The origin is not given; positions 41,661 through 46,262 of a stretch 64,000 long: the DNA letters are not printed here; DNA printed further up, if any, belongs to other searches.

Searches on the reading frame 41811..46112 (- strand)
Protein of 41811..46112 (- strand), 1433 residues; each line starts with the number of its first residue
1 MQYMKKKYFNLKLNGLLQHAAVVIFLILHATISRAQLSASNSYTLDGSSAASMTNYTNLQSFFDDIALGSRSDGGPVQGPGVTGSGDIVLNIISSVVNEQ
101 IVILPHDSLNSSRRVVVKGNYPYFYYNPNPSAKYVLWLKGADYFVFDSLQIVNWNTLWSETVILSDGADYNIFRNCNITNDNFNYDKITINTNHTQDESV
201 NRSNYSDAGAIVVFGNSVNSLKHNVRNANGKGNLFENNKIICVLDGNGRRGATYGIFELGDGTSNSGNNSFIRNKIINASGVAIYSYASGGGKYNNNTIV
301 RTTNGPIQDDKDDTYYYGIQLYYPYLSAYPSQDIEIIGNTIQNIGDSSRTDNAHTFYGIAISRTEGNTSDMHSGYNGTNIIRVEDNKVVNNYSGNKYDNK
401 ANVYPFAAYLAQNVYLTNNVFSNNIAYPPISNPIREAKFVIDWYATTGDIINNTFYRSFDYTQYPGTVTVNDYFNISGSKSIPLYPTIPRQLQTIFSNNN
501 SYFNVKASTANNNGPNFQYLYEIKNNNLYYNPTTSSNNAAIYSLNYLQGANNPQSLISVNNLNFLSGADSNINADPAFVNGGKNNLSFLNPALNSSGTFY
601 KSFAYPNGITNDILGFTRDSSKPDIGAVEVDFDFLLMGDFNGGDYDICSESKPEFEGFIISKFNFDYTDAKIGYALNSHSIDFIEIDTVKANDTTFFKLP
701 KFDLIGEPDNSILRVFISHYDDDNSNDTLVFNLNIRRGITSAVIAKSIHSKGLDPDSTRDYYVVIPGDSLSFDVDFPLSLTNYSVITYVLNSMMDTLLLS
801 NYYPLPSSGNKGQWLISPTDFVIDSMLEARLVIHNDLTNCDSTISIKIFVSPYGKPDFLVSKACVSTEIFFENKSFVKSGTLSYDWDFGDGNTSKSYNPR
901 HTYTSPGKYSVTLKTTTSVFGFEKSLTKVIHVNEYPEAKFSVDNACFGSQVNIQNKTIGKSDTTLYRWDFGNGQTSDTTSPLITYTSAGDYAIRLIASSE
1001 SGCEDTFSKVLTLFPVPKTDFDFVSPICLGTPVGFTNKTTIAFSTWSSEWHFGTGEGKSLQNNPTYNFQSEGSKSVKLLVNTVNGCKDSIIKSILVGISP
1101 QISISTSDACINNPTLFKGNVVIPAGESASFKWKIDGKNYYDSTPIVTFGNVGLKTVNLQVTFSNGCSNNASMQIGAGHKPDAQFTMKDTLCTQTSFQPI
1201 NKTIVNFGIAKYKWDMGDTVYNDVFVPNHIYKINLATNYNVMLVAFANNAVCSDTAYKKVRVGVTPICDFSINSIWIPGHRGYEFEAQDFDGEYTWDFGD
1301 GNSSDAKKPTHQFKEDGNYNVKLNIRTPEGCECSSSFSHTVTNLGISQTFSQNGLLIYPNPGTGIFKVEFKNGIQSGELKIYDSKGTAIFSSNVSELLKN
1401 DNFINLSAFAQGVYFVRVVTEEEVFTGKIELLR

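Call 12: search_protein_families(library=pfam, proteins=[window:41811-46112:-], max_evalue=0.01)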
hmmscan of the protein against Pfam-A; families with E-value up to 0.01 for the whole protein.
window:41811-46112:- (1433 aa): 4 families
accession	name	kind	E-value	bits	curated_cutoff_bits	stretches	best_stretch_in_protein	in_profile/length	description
PF18911.6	PKD_4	-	2.8e-55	184.8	27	4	878-917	31-70/85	PKD domain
PF00801.26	PKD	-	1.3e-25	89.7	23.5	3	880-914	28-64/80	PKD domain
PF18962.6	Por_Secre_tail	-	7.6e-12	45.8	27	1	1357-1428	1-72/75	Secretion system C-terminal sorting domain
PF08329.16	ChitinaseA_N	-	0.00062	19.9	21.2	0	1290-1340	59-106/133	Chitinase A, N-terminal domain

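Call 17: find_encoding_contigs(protein=window:41811-46112:-, flank=10000, max_places=10)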
Protein window:41811-46112:- (1433 aa): 1 contig read that carries it; 1 place shown.
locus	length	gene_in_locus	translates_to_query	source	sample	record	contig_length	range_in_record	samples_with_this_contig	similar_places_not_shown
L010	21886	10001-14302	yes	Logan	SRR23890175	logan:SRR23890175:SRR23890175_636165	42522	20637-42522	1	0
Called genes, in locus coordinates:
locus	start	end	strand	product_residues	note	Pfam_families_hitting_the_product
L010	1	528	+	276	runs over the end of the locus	PF01148:CTP_transf_1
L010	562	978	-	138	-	PF02566:OsmC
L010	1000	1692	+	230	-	PF01810:LysE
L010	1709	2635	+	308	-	PF01758:SBF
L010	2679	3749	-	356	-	PF02518:HATPase_c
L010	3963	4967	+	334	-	PF01075:Glyco_transf_9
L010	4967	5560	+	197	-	PF01351:RNase_HII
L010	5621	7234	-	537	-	PF01645:Glu_synthase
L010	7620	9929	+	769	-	PF13620:CarboxypepD_reg, PF13715:CarbopepD_reg_2, PF07715:Plug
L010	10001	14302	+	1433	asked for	PF00801:PKD (weak), PF18911:PKD_4, PF00801:PKD (weak), PF18911:PKD_4, PF18962:Por_Secre_tail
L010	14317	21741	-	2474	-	PF18911:PKD_4 (weak), PF18911:PKD_4, PF00801:PKD (weak), PF18911:PKD_4, PF00801:PKD (weak), PF18911:PKD_4, PF18911:PKD_4, PF13585:CHU_C, +2 more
